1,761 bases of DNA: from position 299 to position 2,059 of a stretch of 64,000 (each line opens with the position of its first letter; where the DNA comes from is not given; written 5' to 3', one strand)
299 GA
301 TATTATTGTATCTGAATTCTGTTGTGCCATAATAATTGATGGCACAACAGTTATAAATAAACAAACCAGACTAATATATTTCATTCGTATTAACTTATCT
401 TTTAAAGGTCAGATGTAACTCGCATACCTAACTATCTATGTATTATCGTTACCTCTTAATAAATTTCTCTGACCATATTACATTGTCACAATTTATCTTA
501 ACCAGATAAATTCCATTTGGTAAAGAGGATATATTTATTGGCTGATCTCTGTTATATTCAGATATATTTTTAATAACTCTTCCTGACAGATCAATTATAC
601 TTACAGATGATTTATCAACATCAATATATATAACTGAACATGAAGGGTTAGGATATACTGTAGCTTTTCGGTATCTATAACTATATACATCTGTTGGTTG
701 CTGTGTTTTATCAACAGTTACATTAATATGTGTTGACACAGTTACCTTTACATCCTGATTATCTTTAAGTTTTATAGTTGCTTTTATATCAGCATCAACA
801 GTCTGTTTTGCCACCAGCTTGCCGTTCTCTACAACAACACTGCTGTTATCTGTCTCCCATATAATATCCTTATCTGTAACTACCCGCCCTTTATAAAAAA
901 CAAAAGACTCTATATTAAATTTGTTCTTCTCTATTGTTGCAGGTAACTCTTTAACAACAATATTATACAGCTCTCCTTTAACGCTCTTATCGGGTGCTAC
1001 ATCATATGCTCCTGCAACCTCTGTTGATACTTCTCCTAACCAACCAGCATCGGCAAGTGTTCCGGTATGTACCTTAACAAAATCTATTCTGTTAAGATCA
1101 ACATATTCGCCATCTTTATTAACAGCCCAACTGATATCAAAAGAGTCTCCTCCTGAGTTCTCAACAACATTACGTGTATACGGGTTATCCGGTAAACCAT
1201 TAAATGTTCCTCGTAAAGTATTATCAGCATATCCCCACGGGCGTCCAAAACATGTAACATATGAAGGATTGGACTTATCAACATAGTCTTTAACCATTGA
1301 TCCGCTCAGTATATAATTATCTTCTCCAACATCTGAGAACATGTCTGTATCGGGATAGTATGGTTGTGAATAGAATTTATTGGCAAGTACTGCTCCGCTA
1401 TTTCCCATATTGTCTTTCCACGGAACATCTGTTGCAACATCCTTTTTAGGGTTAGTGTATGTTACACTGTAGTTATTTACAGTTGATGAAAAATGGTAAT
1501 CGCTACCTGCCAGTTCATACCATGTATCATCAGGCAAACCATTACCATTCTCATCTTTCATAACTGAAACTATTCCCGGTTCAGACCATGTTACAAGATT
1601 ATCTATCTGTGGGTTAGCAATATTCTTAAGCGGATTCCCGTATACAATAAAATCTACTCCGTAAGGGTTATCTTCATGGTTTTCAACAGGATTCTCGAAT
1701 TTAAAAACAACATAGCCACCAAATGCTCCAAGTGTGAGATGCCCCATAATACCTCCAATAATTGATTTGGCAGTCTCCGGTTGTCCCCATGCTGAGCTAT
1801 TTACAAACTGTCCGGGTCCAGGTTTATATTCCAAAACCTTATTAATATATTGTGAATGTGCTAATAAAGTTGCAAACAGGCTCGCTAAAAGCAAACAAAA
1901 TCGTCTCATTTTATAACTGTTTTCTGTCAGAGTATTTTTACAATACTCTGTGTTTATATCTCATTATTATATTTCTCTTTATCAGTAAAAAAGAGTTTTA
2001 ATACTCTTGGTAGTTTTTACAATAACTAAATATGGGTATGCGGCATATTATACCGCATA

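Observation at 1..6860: Cobalamin riboswitch controls an operon of two T9SS-exported surface proteins plus a TonB receptor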

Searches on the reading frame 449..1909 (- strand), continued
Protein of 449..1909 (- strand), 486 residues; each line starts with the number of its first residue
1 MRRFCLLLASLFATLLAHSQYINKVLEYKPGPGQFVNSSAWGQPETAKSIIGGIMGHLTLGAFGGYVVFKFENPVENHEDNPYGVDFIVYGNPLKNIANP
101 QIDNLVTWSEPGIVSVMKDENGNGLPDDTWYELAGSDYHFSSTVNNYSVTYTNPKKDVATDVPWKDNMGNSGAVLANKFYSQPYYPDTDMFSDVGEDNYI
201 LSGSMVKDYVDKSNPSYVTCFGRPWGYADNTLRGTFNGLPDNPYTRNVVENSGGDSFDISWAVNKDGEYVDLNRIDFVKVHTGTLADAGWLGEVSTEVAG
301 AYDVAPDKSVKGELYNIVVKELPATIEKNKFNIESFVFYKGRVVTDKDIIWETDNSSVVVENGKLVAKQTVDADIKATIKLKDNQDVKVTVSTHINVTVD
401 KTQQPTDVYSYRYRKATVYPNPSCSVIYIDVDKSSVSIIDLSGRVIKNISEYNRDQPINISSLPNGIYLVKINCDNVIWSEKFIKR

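Call 33: search_protein_families(library=ncbifam, proteins=[L001:9145-11145:+], max_evalue=0.001)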
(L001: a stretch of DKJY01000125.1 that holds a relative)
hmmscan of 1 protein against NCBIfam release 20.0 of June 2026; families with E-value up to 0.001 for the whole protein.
L001:9145-11145:+ (666 aa): 4 families
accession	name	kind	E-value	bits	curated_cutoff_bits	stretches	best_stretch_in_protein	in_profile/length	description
TIGR01779.1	TonB-B12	equivalog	2.7e-21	75.8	599.7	2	7-225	7-223/614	TonB-dependent vitamin B12 receptor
NF007926.1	PRK10641.1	equivalog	4.5e-15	55.2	836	1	65-529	63-495/617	TonB-dependent vitamin B12 receptor BtuB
NF049945.1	TonB_dep_FCYXU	equivalog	2.1e-07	29.9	825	1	4-207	10-222/697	TonB-dependent receptor, FCYXU motif-type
NF038079.1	TonB_sider_MxcH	equivalog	0.00034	18.8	925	0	64-204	149-290/792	TonB-dependent siderophore myxochelin receptor MxcH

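Call 35: search_solved_structures(query=L001:9145-11145:+, max_evalue=0.00001)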
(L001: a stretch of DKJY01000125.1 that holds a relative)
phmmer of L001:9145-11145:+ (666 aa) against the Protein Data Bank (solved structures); distinct sequences matched with E-value up to 0.00001: 4.
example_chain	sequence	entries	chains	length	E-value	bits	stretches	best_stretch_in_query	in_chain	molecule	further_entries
8bmx_C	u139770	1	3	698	2e-122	413.1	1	6-662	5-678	Putative TonB-linked outer membrane receptor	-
8p98_A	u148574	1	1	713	4.8e-116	392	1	12-662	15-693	Vitamin B12 transporter BtuB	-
8p97_A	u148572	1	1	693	5.1e-115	388.6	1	28-662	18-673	TonB-dependent receptor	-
8blw_A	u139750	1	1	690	2.6e-19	72.4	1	14-661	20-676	Vitamin B12 transporter BtuB1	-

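Call 40: search_protein_families(library=pfam, proteins=[L002:13896-14987:+, L002:4326-4895:+, L002:4982-10369:+, L006:4437-6902:+, L010:8036-10234:+, L019:8744-10297:+, L022:7003-8085:+, L022:8544-10001:+, L038:9011-11404:+, L027:7202-9769:+], max_evalue=0.01)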
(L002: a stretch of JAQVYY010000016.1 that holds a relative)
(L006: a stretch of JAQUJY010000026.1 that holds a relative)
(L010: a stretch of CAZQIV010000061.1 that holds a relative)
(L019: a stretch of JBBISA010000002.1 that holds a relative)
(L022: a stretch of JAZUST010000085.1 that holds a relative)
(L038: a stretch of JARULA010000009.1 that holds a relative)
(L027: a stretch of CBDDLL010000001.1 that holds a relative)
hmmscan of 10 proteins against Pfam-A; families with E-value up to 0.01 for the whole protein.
L002:13896-14987:+ (363 aa): 2 families
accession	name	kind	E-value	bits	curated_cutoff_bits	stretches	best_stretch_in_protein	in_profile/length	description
PF16819.11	DUF5074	-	3.3e-22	79.4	27.2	1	38-329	1-312/353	Domain of unknown function (DUF5074)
PF05096.18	Glu_cyclase_2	-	0.0022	17.9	22.3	1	130-208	131-206/249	Glutamine cyclotransferase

L002:4326-4895:+ (189 aa): 1 family
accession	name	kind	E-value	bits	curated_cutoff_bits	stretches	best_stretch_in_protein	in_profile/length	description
PF20221.3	DUF6580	-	8.2e-60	202.1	27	1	5-184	2-162/162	Family of unknown function (DUF6580)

L002:4982-10369:+ (1795 aa): 6 families
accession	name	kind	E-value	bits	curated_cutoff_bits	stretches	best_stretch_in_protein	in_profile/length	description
PF18962.6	Por_Secre_tail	-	2.1e-12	47.6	27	1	1724-1794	1-75/75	Secretion system C-terminal sorting domain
PF21684.2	PipB2_N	-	4.5e-05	23.9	27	0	1542-1611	31-96/107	Secreted effector protein PipB2, N-terminal domain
PF21461.3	HL_N-beta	-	9.2e-05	22.6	27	0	631-664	7-42/57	Hyaluronate lyase, N-terminal beta-sheet domain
PF02368.24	Big_2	-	0.0002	21.7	22.8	1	521-579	14-71/79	Bacterial Ig-like domain (group 2)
PF13115.11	YtkA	-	0.00025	22.1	25.9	0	1676-1736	10-71/85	YtkA-like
PF13585.12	CHU_C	-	0.0013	19.2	27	1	1729-1783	14-72/86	CHU_C Type IX secretion signal domain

L006:4437-6902:+ (821 aa): 3 families
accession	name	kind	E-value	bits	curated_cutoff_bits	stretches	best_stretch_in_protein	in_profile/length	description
PF14717.12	DUF4465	-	4.3e-53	180.7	25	1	457-637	5-176/176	Domain of unknown function (DUF4465)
PF18962.6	Por_Secre_tail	-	3.8e-14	53.2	27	1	750-819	1-75/75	Secretion system C-terminal sorting domain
PF11589.14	DUF3244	-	0.004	17.6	25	0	763-811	36-87/96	Domain of unknown function (DUF3244)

L010:8036-10234:+ (732 aa): 3 families
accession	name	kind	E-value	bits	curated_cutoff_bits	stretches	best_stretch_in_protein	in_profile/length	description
PF14717.12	DUF4465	-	1.3e-54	185.6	25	1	456-639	2-176/176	Domain of unknown function (DUF4465)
PF18962.6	Por_Secre_tail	-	6.4e-13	49.2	27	1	661-729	1-73/75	Secretion system C-terminal sorting domain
PF13585.12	CHU_C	-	0.01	16.4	27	0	668-700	16-49/86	CHU_C Type IX secretion signal domain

L019:8744-10297:+ (517 aa): 4 families
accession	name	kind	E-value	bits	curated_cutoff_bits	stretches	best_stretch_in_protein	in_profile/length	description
PF14717.12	DUF4465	-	3e-52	178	25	1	157-330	2-176/176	Domain of unknown function (DUF4465)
PF18962.6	Por_Secre_tail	-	3.2e-10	40.6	27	1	445-509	1-68/75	Secretion system C-terminal sorting domain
PF17892.7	Cadherin_5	-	0.00099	19.3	26.5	1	338-429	5-97/98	Cadherin-like domain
PF17963.7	Big_9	-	0.0013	20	23.6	1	340-429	5-88/89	Bacterial Ig domain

L022:7003-8085:+ (360 aa): 2 families
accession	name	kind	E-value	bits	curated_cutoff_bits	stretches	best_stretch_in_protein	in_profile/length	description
PF16819.11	DUF5074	-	2e-23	83.4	27.2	1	35-342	1-337/353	Domain of unknown function (DUF5074)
PF01436.27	NHL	-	0.0013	19.1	20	0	307-323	7-22/28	NHL repeat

L022:8544-10001:+ (485 aa): 4 families
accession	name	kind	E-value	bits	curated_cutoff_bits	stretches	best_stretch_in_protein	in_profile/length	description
PF18962.6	Por_Secre_tail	-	3.4e-11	43.7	27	1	417-478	1-69/75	Secretion system C-terminal sorting domain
PF00041.27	fn3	-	8.8e-08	32.7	25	1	325-398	2-80/84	Fibronectin type III domain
PF09294.16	Interfer-bind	-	0.00033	21.3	21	1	358-403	56-103/104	Interferon-alpha/beta receptor, fibronectin type III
PF13585.12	CHU_C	-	0.0077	16.8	27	0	428-473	23-72/86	CHU_C Type IX secretion signal domain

L038:9011-11404:+ (797 aa): 1 family
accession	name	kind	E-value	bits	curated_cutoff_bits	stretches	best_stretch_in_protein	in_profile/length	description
PF18962.6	Por_Secre_tail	-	1.4e-11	44.9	27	1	728-795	1-74/75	Secretion system C-terminal sorting domain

L027:7202-9769:+ (855 aa): 2 families
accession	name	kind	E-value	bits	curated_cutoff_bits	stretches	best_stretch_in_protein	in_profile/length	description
PF18962.6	Por_Secre_tail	-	1.5e-10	41.7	27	1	784-851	1-72/75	Secretion system C-terminal sorting domain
PF05345.18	He_PIG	-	5.7e-05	23.9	24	1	674-766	2-95/96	Putative Ig domain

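Call 41: search_solved_structures(query=L002:13896-14987:+, max_evalue=0.001)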
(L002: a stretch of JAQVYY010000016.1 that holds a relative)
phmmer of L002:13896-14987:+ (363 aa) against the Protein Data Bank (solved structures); distinct sequences matched with E-value up to 0.001: 12.
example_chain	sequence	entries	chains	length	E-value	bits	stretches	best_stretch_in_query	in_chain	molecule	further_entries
8bmx_D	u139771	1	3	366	2.7e-132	444.6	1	13-362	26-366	YncE family protein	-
8bn0_A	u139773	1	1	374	1.7e-130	438.7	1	25-362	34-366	Putative surface layer protein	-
8bmy_A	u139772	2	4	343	4.7e-130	437.2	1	26-362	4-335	Putative surface layer protein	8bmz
8baz_A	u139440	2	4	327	2e-128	431.9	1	37-362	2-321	Surface layer protein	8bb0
8bai_A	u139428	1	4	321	2.7e-128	431.4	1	37-362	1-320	Surface layer protein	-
3dsm_A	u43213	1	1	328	2.9e-128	431.3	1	37-362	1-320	uncharacterized protein BACUNI_02894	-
8p97_B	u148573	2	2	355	1.1e-122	413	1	9-362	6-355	Putative surface layer protein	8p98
8okv_B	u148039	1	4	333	7.3e-121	407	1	37-362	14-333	Putative surface layer protein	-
8puj_A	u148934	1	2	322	1.2e-120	406.3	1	38-362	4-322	YncE family protein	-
8ptf_A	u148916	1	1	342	1.7e-09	40.6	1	40-361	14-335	YncE family protein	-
8ptd_A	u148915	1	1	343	1.7e-09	40.6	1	40-361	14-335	YncE family protein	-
8blw_B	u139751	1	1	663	1.1e-08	37.9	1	38-361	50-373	YncE family protein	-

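Call 100: find_related_loci(query=window:449-1909:-, collection=metagenome_contigs, flank=10000)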
Query window:449-1909:- (486 aa) in metagenome_contigs; peptide patterns used: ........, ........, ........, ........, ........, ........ (x = any residue, [..] = any of these).
244 stretches matched a pattern; 78 encode a relative of the query (tblastn E <= 1e-3); 78 distinct loci.
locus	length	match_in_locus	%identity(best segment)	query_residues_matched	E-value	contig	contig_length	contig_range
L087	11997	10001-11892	50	7-486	2e-159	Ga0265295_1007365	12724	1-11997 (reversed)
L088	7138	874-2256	53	18-485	8e-150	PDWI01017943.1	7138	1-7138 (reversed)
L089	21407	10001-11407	50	3-486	3e-147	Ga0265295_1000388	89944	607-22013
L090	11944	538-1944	49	2-486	3e-146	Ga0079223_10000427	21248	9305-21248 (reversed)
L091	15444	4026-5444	48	1-486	2e-145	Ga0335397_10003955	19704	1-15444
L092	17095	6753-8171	48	1-486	3e-145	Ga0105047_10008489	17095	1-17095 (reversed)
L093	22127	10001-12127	46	1-486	2e-144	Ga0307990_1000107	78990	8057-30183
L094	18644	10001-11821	49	7-485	9e-142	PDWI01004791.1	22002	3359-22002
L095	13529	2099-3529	49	1-485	2e-141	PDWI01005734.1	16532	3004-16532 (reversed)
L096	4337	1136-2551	47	1-486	2e-143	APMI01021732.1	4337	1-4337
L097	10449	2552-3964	45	1-486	5e-139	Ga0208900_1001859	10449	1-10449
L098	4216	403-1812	46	8-485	3e-139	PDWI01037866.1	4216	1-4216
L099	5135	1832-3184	46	20-486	8e-135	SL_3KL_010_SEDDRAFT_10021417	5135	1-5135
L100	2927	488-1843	46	18-486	9e-138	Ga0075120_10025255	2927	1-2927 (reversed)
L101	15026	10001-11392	46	1-485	1e-131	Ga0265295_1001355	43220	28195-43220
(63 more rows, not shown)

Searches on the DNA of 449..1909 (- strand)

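Call 34: search_rna_families(sources=[L001, L002, L004, L005, L007, L009, L010], threshold=gathering)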
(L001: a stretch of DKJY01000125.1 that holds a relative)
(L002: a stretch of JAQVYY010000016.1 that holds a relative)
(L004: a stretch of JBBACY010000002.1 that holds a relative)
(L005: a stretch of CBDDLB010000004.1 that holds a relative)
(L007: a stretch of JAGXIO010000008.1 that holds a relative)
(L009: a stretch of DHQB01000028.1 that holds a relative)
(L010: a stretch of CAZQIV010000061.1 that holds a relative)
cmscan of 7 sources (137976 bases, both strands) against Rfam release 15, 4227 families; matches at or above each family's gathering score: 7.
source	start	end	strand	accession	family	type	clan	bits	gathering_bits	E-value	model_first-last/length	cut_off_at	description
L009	7327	7508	+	RF00174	Cobalamin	Cis-reg; riboswitch;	CL00101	98.9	31.5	3.7e-23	1-189/189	no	Cobalamin riboswitch aptamer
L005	4641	4862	+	RF00174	Cobalamin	Cis-reg; riboswitch;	CL00101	94.7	31.5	5.9e-22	1-189/189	no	Cobalamin riboswitch aptamer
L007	6925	7137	+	RF00174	Cobalamin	Cis-reg; riboswitch;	CL00101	92.5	31.5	2.4e-21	1-189/189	no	Cobalamin riboswitch aptamer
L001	2673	2881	+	RF00174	Cobalamin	Cis-reg; riboswitch;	CL00101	91.6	31.5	4.5e-21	1-189/189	no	Cobalamin riboswitch aptamer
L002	4001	4211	+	RF00174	Cobalamin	Cis-reg; riboswitch;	CL00101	87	31.5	9.3e-20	1-189/189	no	Cobalamin riboswitch aptamer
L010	7726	7938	+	RF00174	Cobalamin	Cis-reg; riboswitch;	CL00101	87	31.5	9.3e-20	1-189/189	no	Cobalamin riboswitch aptamer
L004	3563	3775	+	RF00174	Cobalamin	Cis-reg; riboswitch;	CL00101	77.8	31.5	3.9e-17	1-189/189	no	Cobalamin riboswitch aptamer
